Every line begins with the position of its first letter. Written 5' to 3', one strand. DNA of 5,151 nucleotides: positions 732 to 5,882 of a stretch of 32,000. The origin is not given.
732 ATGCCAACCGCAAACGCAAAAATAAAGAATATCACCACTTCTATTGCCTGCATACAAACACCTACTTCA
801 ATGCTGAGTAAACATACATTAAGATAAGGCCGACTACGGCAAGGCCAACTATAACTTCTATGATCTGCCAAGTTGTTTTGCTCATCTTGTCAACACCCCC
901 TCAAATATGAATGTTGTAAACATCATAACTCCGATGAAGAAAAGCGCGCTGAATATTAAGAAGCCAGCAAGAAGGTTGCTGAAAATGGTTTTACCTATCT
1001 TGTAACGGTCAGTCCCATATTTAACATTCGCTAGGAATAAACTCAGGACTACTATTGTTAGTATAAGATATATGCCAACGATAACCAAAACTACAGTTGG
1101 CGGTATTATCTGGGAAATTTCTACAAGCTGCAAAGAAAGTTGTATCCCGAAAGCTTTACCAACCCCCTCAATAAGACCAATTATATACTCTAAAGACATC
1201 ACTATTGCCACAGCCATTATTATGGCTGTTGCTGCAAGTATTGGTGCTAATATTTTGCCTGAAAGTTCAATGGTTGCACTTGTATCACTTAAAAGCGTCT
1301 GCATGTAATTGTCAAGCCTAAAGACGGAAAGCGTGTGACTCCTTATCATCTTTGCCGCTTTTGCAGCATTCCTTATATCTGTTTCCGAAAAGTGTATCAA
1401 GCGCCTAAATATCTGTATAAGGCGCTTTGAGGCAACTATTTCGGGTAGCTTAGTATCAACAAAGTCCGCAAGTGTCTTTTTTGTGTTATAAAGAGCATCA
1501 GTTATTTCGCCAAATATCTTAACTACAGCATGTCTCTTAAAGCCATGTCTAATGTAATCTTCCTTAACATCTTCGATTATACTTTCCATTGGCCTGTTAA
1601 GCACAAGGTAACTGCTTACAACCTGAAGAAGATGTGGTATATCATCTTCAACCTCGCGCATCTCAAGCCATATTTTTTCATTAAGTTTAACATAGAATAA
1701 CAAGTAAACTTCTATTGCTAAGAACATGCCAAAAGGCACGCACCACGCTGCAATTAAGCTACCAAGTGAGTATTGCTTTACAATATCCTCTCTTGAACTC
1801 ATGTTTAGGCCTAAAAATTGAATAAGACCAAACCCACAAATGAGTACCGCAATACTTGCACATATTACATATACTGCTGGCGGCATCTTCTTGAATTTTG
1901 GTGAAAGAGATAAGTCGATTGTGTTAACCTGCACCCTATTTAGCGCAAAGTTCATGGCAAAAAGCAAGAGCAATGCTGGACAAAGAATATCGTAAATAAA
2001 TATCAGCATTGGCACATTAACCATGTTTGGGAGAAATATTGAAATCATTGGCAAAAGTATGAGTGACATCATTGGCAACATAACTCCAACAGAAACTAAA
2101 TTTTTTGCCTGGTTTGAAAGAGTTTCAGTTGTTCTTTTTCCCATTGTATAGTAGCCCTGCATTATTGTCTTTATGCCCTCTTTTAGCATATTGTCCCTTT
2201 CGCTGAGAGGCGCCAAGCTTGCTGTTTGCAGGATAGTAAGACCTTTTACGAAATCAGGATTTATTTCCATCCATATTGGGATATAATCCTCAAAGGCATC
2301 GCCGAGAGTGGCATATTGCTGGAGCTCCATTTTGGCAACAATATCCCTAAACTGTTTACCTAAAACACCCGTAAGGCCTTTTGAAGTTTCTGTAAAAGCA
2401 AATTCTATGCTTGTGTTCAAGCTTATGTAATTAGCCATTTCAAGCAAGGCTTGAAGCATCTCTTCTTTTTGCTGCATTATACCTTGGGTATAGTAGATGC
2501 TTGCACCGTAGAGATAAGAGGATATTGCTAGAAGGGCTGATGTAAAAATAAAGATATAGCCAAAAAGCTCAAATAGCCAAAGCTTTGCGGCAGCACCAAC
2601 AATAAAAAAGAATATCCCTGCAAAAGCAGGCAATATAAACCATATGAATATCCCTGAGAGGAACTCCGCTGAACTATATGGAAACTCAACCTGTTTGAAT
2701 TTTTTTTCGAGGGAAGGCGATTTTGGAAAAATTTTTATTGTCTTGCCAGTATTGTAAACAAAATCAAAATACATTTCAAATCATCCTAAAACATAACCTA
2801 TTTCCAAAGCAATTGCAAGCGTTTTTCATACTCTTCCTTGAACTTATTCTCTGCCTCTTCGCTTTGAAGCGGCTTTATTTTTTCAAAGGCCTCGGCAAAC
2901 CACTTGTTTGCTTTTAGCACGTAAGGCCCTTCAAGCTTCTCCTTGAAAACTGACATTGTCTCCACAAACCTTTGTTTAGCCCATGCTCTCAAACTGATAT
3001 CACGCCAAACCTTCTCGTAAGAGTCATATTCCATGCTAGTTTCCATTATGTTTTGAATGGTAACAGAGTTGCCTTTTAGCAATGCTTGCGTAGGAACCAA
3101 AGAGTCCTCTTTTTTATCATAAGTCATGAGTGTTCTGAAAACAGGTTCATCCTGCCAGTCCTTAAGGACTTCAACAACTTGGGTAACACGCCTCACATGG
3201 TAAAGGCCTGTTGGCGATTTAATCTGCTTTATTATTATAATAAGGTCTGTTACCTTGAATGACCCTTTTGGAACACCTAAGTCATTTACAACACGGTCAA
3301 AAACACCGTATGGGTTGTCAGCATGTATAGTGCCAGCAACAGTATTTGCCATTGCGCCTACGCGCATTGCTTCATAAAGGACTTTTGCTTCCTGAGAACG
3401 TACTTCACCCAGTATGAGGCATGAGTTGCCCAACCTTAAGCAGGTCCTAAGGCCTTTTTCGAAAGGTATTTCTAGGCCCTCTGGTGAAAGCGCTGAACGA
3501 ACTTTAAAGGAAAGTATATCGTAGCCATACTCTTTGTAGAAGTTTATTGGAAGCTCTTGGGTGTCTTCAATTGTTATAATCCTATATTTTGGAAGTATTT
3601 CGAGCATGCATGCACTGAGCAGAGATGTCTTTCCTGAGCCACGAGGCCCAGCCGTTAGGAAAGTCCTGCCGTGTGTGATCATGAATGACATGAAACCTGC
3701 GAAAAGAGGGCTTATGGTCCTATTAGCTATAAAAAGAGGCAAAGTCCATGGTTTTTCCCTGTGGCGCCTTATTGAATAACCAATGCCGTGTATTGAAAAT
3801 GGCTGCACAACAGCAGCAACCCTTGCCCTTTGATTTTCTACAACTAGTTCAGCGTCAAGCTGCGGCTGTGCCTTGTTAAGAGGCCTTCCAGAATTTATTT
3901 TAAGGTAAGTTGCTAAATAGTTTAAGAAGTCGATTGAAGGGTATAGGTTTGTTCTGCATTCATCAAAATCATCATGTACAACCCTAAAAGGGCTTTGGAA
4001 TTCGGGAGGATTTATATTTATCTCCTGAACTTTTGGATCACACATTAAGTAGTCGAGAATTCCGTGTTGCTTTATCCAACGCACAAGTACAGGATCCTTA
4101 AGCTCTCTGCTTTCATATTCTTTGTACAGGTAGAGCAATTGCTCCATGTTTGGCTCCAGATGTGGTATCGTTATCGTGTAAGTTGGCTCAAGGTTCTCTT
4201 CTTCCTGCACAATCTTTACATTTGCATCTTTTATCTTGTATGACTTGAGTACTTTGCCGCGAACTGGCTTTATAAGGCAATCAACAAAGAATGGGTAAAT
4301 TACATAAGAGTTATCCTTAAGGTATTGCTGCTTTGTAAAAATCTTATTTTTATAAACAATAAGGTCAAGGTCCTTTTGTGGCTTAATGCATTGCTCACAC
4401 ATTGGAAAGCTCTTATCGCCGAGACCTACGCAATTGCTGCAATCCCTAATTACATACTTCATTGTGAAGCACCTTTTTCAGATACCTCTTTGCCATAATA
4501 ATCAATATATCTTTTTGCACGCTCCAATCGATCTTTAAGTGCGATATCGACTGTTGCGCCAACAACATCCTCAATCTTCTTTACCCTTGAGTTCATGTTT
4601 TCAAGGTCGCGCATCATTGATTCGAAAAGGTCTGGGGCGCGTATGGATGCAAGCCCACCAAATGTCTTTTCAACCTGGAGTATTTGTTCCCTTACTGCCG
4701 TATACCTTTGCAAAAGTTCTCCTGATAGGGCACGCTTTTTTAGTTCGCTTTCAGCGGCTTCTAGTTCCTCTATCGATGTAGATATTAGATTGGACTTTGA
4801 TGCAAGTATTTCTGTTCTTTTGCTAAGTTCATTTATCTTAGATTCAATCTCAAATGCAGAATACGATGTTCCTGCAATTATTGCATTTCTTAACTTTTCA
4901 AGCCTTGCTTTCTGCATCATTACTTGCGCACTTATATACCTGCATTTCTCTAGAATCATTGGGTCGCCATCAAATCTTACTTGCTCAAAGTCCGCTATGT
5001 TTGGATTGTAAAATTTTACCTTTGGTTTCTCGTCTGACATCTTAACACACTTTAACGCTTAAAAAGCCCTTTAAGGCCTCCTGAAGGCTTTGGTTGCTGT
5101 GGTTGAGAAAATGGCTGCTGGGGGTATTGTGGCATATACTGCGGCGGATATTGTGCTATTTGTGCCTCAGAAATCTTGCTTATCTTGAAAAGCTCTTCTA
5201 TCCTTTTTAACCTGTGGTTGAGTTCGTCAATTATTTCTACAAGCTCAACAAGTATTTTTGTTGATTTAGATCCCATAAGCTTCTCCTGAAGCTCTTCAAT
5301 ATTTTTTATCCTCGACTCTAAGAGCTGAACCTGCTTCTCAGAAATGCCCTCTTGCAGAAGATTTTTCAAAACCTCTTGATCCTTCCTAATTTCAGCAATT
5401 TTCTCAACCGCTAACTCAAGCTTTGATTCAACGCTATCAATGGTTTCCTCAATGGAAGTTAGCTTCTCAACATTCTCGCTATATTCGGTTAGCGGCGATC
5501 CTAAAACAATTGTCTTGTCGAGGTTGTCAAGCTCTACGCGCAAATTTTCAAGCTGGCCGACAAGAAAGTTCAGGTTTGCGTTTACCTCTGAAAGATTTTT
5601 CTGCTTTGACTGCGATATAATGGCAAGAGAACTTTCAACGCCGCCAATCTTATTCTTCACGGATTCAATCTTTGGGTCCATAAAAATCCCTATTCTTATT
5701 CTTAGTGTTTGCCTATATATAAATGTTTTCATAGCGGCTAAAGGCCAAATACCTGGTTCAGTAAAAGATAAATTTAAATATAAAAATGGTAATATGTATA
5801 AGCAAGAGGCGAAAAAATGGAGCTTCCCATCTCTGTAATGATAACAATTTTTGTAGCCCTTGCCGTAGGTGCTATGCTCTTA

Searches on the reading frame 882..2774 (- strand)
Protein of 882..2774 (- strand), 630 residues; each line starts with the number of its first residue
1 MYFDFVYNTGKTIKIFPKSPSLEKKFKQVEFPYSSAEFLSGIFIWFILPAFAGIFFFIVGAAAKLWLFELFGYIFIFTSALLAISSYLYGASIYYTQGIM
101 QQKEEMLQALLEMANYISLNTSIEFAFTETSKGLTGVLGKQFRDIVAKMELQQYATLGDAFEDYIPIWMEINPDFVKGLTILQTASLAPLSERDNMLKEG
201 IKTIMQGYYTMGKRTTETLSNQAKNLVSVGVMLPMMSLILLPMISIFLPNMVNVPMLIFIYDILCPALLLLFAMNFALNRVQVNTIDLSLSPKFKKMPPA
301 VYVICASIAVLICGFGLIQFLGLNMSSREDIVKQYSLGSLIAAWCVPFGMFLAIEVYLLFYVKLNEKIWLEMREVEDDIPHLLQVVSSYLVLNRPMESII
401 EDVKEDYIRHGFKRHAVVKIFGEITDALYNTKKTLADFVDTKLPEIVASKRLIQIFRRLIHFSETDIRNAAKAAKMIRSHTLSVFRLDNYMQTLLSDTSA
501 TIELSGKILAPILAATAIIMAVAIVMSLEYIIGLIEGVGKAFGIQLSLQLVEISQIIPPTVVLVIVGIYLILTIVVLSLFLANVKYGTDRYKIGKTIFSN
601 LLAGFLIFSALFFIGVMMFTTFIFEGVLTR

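Call 28: search_protein_families(library=pfam, proteins=[window:882-2774:-], max_evalue=0.05)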
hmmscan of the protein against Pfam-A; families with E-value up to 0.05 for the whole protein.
window:882-2774:- (630 aa): 1 family
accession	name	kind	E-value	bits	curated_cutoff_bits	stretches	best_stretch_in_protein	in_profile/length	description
PF09548.15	Spore_III_AB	-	0.023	15.2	32.5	0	79-241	5-169/170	Stage III sporulation protein AB (spore_III_AB)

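Call 44: find_encoding_contigs(protein=window:882-2774:-, flank=10000, max_places=3)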
Protein window:882-2774:- (630 aa): no gene with exactly this product is on record in the collection.

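Call 55: search_protein_families(library=ncbifam, proteins=[window:882-2774:-], max_evalue=0.001)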
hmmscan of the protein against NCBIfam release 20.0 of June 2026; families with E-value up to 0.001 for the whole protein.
window:882-2774:- (630 aa): 1 family
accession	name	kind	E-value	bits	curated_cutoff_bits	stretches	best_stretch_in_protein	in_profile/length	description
NF041488.1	caps_synth_Cps4B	equivalog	0.00022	20.9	400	1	87-151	75-139/243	capsular polysaccharide biosynthesis protein Cps4B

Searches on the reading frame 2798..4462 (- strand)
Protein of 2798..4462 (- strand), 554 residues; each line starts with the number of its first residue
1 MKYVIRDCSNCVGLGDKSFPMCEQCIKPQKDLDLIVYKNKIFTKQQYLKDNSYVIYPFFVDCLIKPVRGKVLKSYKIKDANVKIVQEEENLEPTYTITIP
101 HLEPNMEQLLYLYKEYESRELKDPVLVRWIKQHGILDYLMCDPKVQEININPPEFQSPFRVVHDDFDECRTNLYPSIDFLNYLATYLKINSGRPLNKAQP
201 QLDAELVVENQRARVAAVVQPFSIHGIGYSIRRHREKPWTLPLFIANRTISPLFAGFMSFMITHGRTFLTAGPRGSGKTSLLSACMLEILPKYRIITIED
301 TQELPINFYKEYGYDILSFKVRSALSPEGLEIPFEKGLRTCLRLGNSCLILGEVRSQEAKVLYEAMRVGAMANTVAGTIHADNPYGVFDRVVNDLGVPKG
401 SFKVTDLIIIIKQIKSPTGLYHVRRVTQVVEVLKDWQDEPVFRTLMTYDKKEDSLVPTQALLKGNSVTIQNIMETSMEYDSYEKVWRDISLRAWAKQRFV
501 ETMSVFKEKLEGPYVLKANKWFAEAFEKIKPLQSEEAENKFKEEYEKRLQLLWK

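Call 28: search_protein_families(library=pfam, proteins=[window:2798-4462:-], max_evalue=0.05)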
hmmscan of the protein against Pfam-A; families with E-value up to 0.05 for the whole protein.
window:2798-4462:- (554 aa): 4 families
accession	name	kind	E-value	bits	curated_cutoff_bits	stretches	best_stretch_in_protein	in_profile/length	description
PF00437.27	T2SSE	-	4.3e-16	59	24.9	1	170-412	47-274/370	Type II/IV secretion system protein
PF12775.13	AAA_7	-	0.0055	16.7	25.8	1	257-297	25-66/181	P-loop containing dynein motor region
PF13555.12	AAA_29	-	0.014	15.5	27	1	258-293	15-50/61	P-loop containing region of AAA domain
PF00005.33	ABC_tran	-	0.023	15.7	25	0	258-299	4-45/137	ABC transporter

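Call 55: search_protein_families(library=ncbifam, proteins=[window:2798-4462:-], max_evalue=0.001)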
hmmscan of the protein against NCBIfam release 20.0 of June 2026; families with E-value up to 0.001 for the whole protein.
window:2798-4462:- (554 aa): 14 families
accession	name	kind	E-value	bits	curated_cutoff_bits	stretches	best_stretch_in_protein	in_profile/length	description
NF058587.1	archaellum_moto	equivalog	1e-32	113.6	550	1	125-501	139-501/527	archaellum flagellar ATPase motor FlaI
TIGR03819.1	heli_sec_ATPase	hypoth_equivalog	2.1e-30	106.1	373.15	1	132-392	51-298/340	TadA family conjugal transfer-associated ATPase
NF053672.1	bindosome_BasE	exception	9.3e-23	80.7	1000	1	127-492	133-482/512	bindosome assembly system ATPase subunit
TIGR02788.1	VirB11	equivalog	2.4e-18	66.2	249.95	1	254-393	133-264/308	P-type DNA transfer ATPase VirB11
TIGR02782.1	TrbB_P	equivalog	2e-16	60.1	304.55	1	193-432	67-293/303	P-type conjugative transfer ATPase TrbB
NF041000.1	ATPase_ComGA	equivalog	2.7e-13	49.5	300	1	267-411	130-261/267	competence type IV pilus ATPase ComGA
NF010469.0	PRK13894.1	subfamily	5.5e-12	45.7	508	1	192-392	79-265/320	conjugal transfer ATPase TrbB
NF010425.0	PRK13851.1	equivalog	2.7e-09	36.4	461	1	256-392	153-281/344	type IV secretion system protein VirB11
NF010475.0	PRK13900.1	equivalog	5.9e-09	35.4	389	1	256-416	151-311/333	type IV secretion system ATPase VirB11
TIGR02533.1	type_II_gspE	equivalog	2.1e-07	30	630.25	1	264-397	243-361/486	type II secretion system ATPase GspE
TIGR01420.1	pilT_fam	subfamily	8.4e-06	25.2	319.1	1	268-393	125-241/343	PilT/PilU family type 4a pilus ATPase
NF010407.0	PRK13833.1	subfamily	1.6e-05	24.5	499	1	197-390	79-258/323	conjugal transfer protein TrbB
NF053534.1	T4PilAsmATPsTfpB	equivalog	0.00015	20.3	850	1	268-403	339-460/584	type IV pilus assembly ATPase TfpB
NF007755.0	PRK10436.1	equivalog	0.00025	19.8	617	1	268-399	222-339/465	type II secretion system protein GspE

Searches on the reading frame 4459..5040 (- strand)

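Call 28: search_protein_families(library=pfam, proteins=[window:4459-5040:-], max_evalue=0.05)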
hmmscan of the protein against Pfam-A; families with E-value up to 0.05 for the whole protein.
window:4459-5040:- (193 aa): 3 families
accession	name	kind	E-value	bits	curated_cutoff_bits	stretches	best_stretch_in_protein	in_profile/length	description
PF06160.17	EzrA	-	0.0017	17.2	39.6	1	55-131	89-163/557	Septation ring formation regulator, EzrA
PF06013.18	WXG100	-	0.016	15.9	27.3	0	86-163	2-77/86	Proteins of 100 residues with WXG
PF03357.26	Snf7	-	0.033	14.3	27.3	0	74-170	41-136/171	Snf7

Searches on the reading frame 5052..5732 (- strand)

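Call 28: search_protein_families(library=pfam, proteins=[window:5052-5732:-], max_evalue=0.05)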
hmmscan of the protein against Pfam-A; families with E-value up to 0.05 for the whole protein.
window:5052-5732:- (226 aa): 5 families
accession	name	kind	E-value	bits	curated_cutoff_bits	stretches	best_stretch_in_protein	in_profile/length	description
PF14712.11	Snapin_Pallidin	-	0.0073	17.2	29.6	0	44-106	19-79/89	Snapin/Pallidin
PF14084.11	DUF4264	-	0.0088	16.1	27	1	152-189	4-41/52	Protein of unknown function (DUF4264)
PF05531.17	NPV_P10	-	0.0092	16.9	29.8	0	22-73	13-63/75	Nucleopolyhedrovirus P10 protein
PF19745.5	FUT8_N_cat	-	0.022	14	27.6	1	41-181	33-175/499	Alpha-(1,6)-fucosyltransferase N- and catalytic domains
PF11254.13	DUF3053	-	0.047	13.7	23.9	0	22-108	43-129/219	Protein of unknown function (DUF3053)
